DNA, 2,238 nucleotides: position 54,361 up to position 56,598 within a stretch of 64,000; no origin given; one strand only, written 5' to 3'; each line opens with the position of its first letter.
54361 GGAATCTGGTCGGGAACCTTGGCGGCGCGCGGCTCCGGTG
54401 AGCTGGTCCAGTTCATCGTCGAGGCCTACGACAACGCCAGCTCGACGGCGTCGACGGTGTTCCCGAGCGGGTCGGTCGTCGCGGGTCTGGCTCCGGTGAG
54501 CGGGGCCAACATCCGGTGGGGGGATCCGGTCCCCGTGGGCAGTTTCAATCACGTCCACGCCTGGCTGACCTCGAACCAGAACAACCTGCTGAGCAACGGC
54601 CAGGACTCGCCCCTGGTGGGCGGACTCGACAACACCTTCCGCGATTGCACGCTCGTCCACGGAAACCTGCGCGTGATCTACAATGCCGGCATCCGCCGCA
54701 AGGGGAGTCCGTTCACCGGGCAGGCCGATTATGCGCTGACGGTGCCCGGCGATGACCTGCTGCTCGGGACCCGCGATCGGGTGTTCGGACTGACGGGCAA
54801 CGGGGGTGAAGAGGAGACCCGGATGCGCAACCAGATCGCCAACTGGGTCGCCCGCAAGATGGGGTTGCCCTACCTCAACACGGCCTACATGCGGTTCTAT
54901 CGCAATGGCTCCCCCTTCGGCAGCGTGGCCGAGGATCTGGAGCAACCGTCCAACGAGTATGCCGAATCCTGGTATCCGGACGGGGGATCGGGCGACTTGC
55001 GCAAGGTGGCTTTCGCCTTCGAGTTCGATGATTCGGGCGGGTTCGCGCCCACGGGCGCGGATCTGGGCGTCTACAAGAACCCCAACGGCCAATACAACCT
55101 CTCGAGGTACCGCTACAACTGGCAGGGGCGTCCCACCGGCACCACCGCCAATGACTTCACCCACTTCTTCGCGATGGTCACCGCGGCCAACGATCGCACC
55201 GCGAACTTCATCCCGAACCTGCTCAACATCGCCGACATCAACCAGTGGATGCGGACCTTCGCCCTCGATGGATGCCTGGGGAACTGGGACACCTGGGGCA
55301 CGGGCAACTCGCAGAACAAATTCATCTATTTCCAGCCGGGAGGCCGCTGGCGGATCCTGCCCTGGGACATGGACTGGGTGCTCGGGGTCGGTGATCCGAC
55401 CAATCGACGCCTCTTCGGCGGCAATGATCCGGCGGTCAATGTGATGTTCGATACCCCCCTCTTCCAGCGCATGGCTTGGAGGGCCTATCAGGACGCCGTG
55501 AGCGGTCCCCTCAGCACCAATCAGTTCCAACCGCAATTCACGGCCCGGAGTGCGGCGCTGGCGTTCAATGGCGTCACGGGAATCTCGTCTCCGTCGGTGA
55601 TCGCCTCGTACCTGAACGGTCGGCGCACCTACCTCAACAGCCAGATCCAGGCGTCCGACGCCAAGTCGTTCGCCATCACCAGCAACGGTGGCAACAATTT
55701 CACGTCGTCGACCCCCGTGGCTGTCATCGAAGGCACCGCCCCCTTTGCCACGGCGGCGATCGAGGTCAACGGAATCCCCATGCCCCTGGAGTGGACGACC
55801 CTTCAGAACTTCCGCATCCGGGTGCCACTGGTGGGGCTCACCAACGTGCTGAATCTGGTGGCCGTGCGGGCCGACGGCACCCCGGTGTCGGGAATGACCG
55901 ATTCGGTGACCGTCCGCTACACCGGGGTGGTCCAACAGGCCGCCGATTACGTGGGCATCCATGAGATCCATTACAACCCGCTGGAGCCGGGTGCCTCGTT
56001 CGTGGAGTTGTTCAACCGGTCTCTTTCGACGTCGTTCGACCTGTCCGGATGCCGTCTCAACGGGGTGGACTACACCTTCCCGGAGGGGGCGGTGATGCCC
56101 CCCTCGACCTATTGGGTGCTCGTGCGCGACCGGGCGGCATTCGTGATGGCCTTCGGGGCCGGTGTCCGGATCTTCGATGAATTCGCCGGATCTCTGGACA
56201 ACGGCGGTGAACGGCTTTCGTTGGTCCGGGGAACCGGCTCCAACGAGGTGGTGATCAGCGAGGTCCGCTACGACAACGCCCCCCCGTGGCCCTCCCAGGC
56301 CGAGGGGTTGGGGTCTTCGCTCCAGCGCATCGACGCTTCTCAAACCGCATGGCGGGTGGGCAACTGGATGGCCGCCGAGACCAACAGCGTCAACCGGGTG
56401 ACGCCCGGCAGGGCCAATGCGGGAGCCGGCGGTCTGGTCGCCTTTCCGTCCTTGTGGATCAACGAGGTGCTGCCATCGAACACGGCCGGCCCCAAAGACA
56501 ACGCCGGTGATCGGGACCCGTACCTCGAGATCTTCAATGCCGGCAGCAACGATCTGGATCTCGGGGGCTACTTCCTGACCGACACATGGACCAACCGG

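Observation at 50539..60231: Intact 3230-aa secreted protein combining PA14, eight lamin-tail domains, a CotH kinase-like domain and four cadherin-like repeats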

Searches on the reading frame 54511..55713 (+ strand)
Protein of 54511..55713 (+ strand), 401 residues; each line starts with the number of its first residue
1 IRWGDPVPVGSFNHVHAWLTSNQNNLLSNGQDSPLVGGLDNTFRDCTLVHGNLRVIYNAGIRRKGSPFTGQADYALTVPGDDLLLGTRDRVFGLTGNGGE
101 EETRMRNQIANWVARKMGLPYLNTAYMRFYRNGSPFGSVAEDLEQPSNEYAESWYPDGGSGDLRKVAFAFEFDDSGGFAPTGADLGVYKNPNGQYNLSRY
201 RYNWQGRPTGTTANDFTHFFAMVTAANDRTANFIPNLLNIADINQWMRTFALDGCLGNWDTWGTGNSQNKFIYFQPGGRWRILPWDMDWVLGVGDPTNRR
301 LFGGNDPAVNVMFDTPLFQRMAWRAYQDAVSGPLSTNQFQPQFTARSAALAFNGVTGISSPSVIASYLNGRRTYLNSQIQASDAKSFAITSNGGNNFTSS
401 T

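Call 9: search_protein_families(library=pfam, proteins=[window:54616-55713:+], max_evalue=1)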
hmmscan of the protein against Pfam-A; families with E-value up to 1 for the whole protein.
window:54616-55713:+ (366 aa): 1 family
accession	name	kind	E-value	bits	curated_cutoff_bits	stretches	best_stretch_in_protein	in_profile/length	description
PF08757.17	CotH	-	6.6e-13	49.3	23.8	1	57-310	37-279/322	CotH kinase protein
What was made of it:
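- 54511..55638 (+): CotH kinase-like domain (aa 1325-1700). Pfam PF08757, 49.3 bits (call 9).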

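Call 11: search_solved_structures(query=window:54616-55713:+, max_evalue=10, show_alignments=3)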
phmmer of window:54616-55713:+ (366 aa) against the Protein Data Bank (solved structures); distinct sequences matched with E-value up to 10: 2.
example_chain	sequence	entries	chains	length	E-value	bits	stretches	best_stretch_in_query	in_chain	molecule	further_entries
8ovq_A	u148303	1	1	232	0.15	14.4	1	164-229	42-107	Cell recognition molecule, long form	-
8qpx_A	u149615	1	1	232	0.15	14.4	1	164-229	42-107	Receptor tyrosine kinase (Fragment)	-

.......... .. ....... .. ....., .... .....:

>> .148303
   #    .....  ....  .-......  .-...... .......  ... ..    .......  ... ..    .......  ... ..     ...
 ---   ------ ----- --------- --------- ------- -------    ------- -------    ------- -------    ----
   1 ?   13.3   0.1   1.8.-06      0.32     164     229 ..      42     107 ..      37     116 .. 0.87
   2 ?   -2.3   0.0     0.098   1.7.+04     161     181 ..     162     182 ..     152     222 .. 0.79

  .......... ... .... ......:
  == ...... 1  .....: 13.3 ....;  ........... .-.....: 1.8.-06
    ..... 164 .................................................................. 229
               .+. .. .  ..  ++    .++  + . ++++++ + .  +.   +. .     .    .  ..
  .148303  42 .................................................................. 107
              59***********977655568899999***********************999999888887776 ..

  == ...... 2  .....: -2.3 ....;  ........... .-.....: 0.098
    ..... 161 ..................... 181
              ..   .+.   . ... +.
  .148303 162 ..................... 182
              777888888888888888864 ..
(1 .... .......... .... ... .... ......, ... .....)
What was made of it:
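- Tried and rejected: Single-sequence phmmer of the CotH region against PDB found nothing relevant (call 11).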

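Call 14: find_homologous_proteins(query=window:54616-55713:+, max_evalue=0.00001)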
Query window:54616-55713:+ (366 aa): 5 proteins with E <= 0.00001 among 1999 candidates.
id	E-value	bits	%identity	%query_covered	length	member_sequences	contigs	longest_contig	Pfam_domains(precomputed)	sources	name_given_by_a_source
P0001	1.3e-141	490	84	67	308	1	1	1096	PF08757.18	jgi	jgi:hypothetical protein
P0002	4.4e-85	304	55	67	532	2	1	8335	PF08757.18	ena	-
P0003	1.0e-60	224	36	89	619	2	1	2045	PF08757.18,PF00932.26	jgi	jgi:hypothetical protein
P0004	8.8e-58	214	83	33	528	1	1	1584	PF00932.26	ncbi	ncbi:MAG: lamin tail domain-containing protein, partial [Verrucomicrobiota bacterium]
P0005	2.1e-24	104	32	67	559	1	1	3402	PF08757.18,PF00932.26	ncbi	ncbi:MAG: lamin tail domain-containing protein, partial [Verrucomicrobiales bacterium]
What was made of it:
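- Tried and rejected: The word-index homologue search with the CotH region gave only 5 hits (call 14).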

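Call 24: search_protein_representatives(protein=window:54511-55713:+)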
Query: 401 residues. Proteins with E-value up to 0.001 (for the whole library): 1133; up to 1e-10: 664; up to 1e-30: 336. The best 150 are listed.
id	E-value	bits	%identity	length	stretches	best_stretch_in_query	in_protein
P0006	1.8e-189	646.5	70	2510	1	1-401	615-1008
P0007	1.5e-187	640.2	70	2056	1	1-401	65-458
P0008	2.1e-172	590.3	67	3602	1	1-396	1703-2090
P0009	1.9e-121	422.4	52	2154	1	1-401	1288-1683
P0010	2.7e-115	402.2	50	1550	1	1-400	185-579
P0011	3.0e-115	402.0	48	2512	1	1-401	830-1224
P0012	3.5e-112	391.9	49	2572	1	1-401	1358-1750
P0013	1.4e-109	383.3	48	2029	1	1-399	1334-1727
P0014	2.3e-108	379.3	49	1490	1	2-399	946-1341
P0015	2.7e-108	379.1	47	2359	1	1-399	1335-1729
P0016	6.0e-106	371.3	48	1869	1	38-400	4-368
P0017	2.6e-95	336.3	44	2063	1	1-391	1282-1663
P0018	4.4e-92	325.7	42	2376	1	1-399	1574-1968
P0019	7.4e-92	324.9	42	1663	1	1-398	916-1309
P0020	2.6e-91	323.2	44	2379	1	1-392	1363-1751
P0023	7.7e-83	295.2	40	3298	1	1-399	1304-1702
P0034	3.1e-67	243.8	38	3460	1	1-395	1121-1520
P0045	2.4e-61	224.4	37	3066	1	1-399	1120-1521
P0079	6.8e-55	203.2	39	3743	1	1-374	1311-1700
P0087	3.0e-54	201.1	36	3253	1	43-396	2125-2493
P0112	1.3e-51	192.4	35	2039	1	1-390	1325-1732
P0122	2.2e-50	188.3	34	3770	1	39-395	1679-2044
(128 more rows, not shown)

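Call 28: search_solved_structures(query=A1, max_evalue=1, show_alignments=2)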
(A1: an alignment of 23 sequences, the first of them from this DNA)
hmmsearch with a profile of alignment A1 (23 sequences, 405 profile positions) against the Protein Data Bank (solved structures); distinct sequences matched with E-value up to 1: 6.
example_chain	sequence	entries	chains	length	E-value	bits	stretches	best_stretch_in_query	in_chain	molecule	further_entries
5jd9_A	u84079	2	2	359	3.1e-11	45.8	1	73-386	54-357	Spore coat protein H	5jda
6lol_A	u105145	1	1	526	0.12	14.2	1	147-194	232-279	E3 ubiquitin-protein ligase ipaH9.8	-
3ckd_A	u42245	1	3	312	0.13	14.2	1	149-193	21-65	Invasion plasmid antigen, secreted by the Mxi-Spa secretion machinery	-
8efp_B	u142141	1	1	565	0.13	14.1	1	147-194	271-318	Probable E3 ubiquitin-protein ligase ipaH7.8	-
3cvr_A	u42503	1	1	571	0.14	14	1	147-194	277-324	Invasion plasmid antigen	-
5kh1_A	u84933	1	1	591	0.14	14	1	147-194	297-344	Invasion plasmid antigen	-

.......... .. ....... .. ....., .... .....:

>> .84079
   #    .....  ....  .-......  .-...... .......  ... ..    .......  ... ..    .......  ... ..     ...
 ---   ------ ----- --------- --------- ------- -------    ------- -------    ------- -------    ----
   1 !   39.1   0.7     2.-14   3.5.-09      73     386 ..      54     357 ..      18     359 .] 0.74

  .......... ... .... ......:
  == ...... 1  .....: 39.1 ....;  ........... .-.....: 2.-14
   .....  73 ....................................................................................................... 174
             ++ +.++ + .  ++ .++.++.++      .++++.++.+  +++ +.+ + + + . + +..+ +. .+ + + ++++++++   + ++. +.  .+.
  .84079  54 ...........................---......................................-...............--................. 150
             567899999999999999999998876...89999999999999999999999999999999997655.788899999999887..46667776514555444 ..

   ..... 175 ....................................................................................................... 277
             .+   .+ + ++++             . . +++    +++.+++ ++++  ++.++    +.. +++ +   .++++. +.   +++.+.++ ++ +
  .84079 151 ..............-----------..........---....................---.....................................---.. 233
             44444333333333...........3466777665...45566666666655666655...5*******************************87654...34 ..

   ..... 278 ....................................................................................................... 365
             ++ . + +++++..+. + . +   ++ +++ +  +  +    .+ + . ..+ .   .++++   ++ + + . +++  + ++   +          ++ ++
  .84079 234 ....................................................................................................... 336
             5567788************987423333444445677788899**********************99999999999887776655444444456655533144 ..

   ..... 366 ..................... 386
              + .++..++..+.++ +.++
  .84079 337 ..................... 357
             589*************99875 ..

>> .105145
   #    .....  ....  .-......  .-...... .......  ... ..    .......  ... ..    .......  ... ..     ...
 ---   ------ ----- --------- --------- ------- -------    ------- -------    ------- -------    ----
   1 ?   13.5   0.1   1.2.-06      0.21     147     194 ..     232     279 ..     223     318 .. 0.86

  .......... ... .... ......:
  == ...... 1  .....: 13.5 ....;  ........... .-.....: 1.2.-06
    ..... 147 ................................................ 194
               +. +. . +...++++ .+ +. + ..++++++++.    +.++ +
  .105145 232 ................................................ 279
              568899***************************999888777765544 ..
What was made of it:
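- A family profile hits 5jd9 (call 28).
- Tried and rejected: A family profile was needed (call 28).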

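Call 38: find_related_loci(query=window:54511-55713:+, collection=genome_contigs, flank=10000)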
Query window:54511-55713:+ (401 aa) in genome_contigs; peptide patterns used: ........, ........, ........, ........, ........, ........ (x = any residue, [..] = any of these).
44 stretches matched a pattern; 32 encode a relative of the query (tblastn E <= 1e-3); 31 distinct loci.
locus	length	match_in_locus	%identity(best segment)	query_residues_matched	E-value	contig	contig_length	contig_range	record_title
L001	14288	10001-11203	92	1-401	0e+0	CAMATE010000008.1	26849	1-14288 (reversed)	MAG: Akkermansia muciniphila isolate MaE-04nov19-188 genome assembly, contig: MaE-04nov19-C2101, whole genome shotgun se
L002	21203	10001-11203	91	1-401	0e+0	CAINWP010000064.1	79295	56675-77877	MAG: uncultured Verrucomicrobia bacterium isolate KT_bin-2079 genome assembly, contig: bin-2079:064/340, whole genome sh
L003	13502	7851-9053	91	1-401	0e+0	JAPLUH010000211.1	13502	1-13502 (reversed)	MAG: Verrucomicrobia bacterium isolate LacPavin_0920_WC12_MAG_60_10 LacPavin_0920_WC12_scaffold_1088682, whole genome sh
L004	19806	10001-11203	91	1-401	0e+0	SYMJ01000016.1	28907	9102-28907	MAG: Verrucomicrobiales bacterium isolate F1-80-MAGs093 F1-80__c40204, whole genome shotgun sequence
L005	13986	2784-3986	91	1-401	0e+0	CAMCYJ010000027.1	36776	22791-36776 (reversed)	MAG: Akkermansia muciniphila isolate MiE-22jul19-69 genome assembly, contig: MiE-22jul19-C847, whole genome shotgun sequ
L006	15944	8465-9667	89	1-401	0e+0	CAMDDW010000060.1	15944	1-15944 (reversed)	MAG: Akkermansia muciniphila isolate MaH-09apr19-217 genome assembly, contig: MaH-09apr19-C9064, whole genome shotgun se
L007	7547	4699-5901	88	1-401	0e+0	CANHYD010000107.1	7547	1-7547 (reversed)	MAG: Verrucomicrobia bacterium isolate RE-27jun17-205 genome assembly, contig: RE-27jun17-C10231, whole genome shotgun s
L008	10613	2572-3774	92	1-401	0e+0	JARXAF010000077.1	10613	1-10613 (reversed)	MAG: Verrucomicrobiota bacterium isolate B02.bin.58 k141_61756, whole genome shotgun sequence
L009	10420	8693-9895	87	1-401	0e+0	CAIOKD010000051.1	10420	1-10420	MAG: uncultured Verrucomicrobia bacterium isolate LaPlata_bin-0894 genome assembly, contig: bin-0894:051/337, whole geno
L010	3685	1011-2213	87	1-401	0e+0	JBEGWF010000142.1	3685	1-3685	MAG: Verrucomicrobiota bacterium isolate riogrande_2019_sw_WHONDRS-S19S_0066_B_bin.82 scaffold_1024721, whole genome sho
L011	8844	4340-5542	86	1-401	0e+0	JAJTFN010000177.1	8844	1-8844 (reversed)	MAG: Verrucomicrobium sp. isolate 49614_E7 Sample_49614_scaffold_12876, whole genome shotgun sequence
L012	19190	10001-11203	86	1-401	0e+0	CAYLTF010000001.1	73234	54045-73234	MAG TPA_asm: uncultured Akkermansia sp. isolate SRP278252_co3_275 genome assembly, contig: NODE_364_length_73234_cov_12.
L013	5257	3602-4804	85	1-401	0e+0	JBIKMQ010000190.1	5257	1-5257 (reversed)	MAG: Candidatus Chromulinivoraceae bacterium isolate ME2014-09-11_3300037507_group5_bin110 Rohwer_bin2686_scaffold_23662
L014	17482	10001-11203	85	1-401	0e+0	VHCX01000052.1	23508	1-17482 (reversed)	MAG: Verrucomicrobia bacterium isolate K_Offshore_40m_m1_220 K_Offshore_40m_m1_220_Ga0194133_10003228, whole genome shot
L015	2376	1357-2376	86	1-340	0e+0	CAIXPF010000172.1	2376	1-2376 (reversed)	MAG: uncultured Acidimicrobiia bacterium isolate ErkenSummer_bin-0525 genome assembly, contig: bin-0525:172/208, whole g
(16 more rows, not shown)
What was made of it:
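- Tried and rejected: The single-protein search worked (call 38).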

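Call 48: predict_structure(alignment_id=A1)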
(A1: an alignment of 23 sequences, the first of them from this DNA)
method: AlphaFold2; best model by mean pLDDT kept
length: 401 residues; sequences in the alignment: 23
mean_pLDDT: 85.2   pTM: 0.85
mean pLDDT of the five models: 85.2, 84.7, 84.3, 81.7, 81.7
residues with pLDDT >= 90: 199; 70-90: 139; 50-70: 54; < 50: 9
segments of 3 or more residues with pLDDT < 50: 32-37
pLDDT, mean of each block of 10 residues (from residue 1): 71 90 82 49 90 90 70 85 89 68 85 95 90 85 86 80 89 72 93 92 80 84 97 97 97 93 89 91 89 90 92 95 97 96 91 78 92 95 61 57 40
secondary structure, 60 per line:
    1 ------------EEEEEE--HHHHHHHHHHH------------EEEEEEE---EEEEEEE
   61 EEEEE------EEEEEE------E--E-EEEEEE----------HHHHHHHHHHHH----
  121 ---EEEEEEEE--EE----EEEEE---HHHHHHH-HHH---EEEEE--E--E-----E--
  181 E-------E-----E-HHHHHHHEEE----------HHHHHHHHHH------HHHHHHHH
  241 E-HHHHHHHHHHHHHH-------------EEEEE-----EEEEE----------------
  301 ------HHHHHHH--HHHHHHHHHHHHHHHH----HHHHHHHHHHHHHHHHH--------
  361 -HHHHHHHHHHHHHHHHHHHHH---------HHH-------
elements in order: E13-18 H21-31 E44-50 E54-65 E72-77 E89-94 H105-116 E124-131 E140-144 H148-154 E162-166 H197-203 E204-206 H217-226 H233-240 H243-256 E270-274 E280-284 H307-313 H316-331 H336-352 H362-382
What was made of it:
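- On CotH kinase family (Pfam PF08757): The AF2 model has pLDDT 85.2 and pTM 0.85 (call 48).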

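Call 52: fold_search(model_id=the predicted structure, library=pdb)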
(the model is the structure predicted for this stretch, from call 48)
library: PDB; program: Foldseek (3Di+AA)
matches with E <= 10: 248; with E <= 0.001: 11
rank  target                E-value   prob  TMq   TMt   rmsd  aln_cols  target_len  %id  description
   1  5jd9                  1.1e-17  1.00  0.72  0.80   4.2       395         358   13  Bacillus cereus CotH kinase (released 2016-05-18)
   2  5jda                  3.5e-17  1.00  0.73  0.81   4.0       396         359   13  Bacillus cereus CotH kinase plus Mg2+/AMP (released 2016-05-18)
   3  3hzi_A                5.7e-05  1.00  0.34  0.33  13.8       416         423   11  Structure of mdt protein (released 2009-07-28)
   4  3tpb                  2.6e-04  1.00  0.33  0.33  12.8       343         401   12  Structure of HipA(S150A) (released 2012-10-03)
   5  3dnu                  2.9e-04  1.00  0.32  0.32  12.5       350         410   11  structure of MDT protein (released 2009-01-27)
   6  7lq1_A                3.2e-04  1.00  0.39  0.19   9.2       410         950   10  HUMAN PI3KDELTA IN COMPLEX WITH COMPOUND 28 (released 2022-02-16)
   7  4kqa_A                3.8e-04  1.00  0.36  0.35   9.0       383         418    8  Crystal structure of the golgi casein kinase (released 2013-06-26)
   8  3dnv_A                3.8e-04  1.00  0.32  0.31  12.8       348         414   11  MDT Protein (released 2009-01-27)
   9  2wiu_A                4.2e-04  0.99  0.33  0.32  14.5       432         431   10  Mercury-modified bacterial persistence regulator hipBA (released 2009-07-28)
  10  3tpd                  5.0e-04  0.99  0.34  0.34  14.6       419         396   13  Structure of pHipA, monoclinic form (released 2012-10-03)
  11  5xgj_A                8.8e-04  0.99  0.37  0.18   8.7       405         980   11  Crystal structure of PI3K complex with an inhibitor (released 2018-04-25)
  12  8ts8_A                1.1e-03  0.99  0.36  0.18   9.7       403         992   12  p85alpha/p110alpha heterodimer H1047R mutant (released 2023-11-22)
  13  3dnt_A                1.2e-03  0.99  0.33  0.32  12.5       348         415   12  structures of MDT proteins (released 2009-01-27)
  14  3fbr_A                2.0e-03  0.97  0.35  0.33  14.8       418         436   12  structure of HipA-amppnp-peptide (released 2009-02-10)
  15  3tpt_B                2.0e-03  0.96  0.33  0.32  13.8       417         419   12  Structure of HipA(D309Q) bound to ADP (released 2012-10-03)
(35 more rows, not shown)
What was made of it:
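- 54511..55638 (+): The AF2 model has pLDDT 85, and Foldseek puts 5jd9/5jda first with TM 0.72-0.81 (calls 48, 52).
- Closest known: Secretory-pathway kinases Fam20C/Fam20B. Same: Fam20C structure 4kqa appears among the weaker fold matches (call 52).
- The fold match has TM 0.72-0.81 (call 52). Foldseek lists the Golgi casein kinase Fam20C (4kqa) among the weaker kinase-fold matches (call 52).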

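Call 74: list_cluster_members(proteins=[P0006, P0008, P0009, P0012, P0023, P0034, P0045, P0079, P0087, P0122])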
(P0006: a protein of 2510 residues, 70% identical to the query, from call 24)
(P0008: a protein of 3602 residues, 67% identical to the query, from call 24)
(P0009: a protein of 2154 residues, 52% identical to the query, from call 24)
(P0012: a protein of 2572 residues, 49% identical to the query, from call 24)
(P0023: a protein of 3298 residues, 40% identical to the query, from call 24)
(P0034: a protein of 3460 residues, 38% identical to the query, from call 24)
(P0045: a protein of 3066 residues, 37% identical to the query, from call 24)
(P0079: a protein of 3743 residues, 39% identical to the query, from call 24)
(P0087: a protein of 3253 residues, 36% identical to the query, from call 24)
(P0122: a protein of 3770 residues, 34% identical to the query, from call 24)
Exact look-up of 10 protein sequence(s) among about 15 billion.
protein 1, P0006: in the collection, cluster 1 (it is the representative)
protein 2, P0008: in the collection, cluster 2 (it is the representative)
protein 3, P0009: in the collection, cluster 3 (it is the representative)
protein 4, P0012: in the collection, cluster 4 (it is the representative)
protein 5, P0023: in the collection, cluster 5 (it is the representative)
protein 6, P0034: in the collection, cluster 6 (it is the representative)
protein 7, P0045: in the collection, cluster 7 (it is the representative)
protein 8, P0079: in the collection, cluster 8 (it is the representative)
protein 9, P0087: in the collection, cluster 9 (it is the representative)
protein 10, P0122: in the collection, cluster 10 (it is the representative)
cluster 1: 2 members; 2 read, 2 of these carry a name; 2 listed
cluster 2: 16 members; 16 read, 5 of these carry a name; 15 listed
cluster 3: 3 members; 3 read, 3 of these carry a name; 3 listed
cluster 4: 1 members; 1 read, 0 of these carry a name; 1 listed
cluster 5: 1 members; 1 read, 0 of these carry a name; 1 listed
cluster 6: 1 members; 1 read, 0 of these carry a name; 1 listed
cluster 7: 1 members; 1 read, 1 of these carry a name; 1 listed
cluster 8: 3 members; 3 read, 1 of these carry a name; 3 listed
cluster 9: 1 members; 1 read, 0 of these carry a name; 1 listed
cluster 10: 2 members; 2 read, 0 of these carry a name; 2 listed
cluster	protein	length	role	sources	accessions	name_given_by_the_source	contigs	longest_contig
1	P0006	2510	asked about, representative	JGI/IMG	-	hypothetical protein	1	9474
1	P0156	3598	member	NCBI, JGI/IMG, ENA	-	hypothetical protein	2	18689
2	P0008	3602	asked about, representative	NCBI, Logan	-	-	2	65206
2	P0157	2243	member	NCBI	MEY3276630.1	MAG: hypothetical protein RL153_1898, partial [Verrucomicrobiota bacterium]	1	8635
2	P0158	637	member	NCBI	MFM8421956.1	MAG: PA14 domain-containing protein, partial [Verrucomicrobiota bacterium]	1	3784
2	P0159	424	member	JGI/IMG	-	hypothetical protein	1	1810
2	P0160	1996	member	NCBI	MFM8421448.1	MAG: lamin tail domain-containing protein, partial [Verrucomicrobiota bacterium]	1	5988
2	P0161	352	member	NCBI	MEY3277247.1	MAG: hypothetical protein RL153_2515, partial [Verrucomicrobiota bacterium]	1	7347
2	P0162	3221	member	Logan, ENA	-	-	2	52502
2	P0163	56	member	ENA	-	-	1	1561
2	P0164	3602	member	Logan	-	-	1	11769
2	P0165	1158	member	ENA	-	-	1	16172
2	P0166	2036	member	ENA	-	-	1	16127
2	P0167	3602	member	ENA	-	-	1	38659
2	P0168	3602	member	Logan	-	-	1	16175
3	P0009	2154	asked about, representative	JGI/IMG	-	regulation of enolase protein 1 (concanavalin A-like superfamily)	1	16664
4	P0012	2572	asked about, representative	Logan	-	-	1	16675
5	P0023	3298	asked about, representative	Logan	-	-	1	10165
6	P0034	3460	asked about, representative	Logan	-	-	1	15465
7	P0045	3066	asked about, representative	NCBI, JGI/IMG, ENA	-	hypothetical protein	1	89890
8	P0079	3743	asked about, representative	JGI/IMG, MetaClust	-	\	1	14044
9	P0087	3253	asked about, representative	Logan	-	-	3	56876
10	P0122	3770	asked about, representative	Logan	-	-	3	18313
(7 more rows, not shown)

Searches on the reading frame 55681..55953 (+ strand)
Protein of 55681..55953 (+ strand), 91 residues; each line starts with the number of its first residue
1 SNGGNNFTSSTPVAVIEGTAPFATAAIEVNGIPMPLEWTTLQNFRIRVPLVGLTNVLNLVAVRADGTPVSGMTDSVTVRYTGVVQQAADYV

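Call 10: search_protein_families(library=pfam, proteins=[window:55681-55953:+], max_evalue=1)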
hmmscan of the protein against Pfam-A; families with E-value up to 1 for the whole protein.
window:55681-55953:+ (91 aa): 0 families
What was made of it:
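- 55636..55938 (+): Post-CotH Ig-like module (aa 1700-1800). No Pfam hit (call 10).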

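Call 59: search_protein_families(library=ncbifam, proteins=[window:55681-55953:+], max_evalue=1)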
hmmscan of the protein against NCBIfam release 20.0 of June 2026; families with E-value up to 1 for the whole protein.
window:55681-55953:+ (91 aa): 0 families

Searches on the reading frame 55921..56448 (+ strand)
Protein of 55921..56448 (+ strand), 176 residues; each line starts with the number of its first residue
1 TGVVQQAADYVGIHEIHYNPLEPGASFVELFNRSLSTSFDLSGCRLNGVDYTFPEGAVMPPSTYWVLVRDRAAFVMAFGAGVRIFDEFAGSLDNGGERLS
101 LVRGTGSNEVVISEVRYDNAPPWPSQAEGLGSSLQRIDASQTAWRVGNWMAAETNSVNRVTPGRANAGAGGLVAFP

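Call 10: search_protein_families(library=pfam, proteins=[window:55921-56448:+], max_evalue=1)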
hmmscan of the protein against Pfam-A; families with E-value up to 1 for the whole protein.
window:55921-56448:+ (176 aa): 1 family
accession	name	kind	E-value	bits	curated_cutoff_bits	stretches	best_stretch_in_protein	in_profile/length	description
PF00932.25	LTD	-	1.3e-10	42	34.3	1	6-116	3-106/109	Lamin Tail Domain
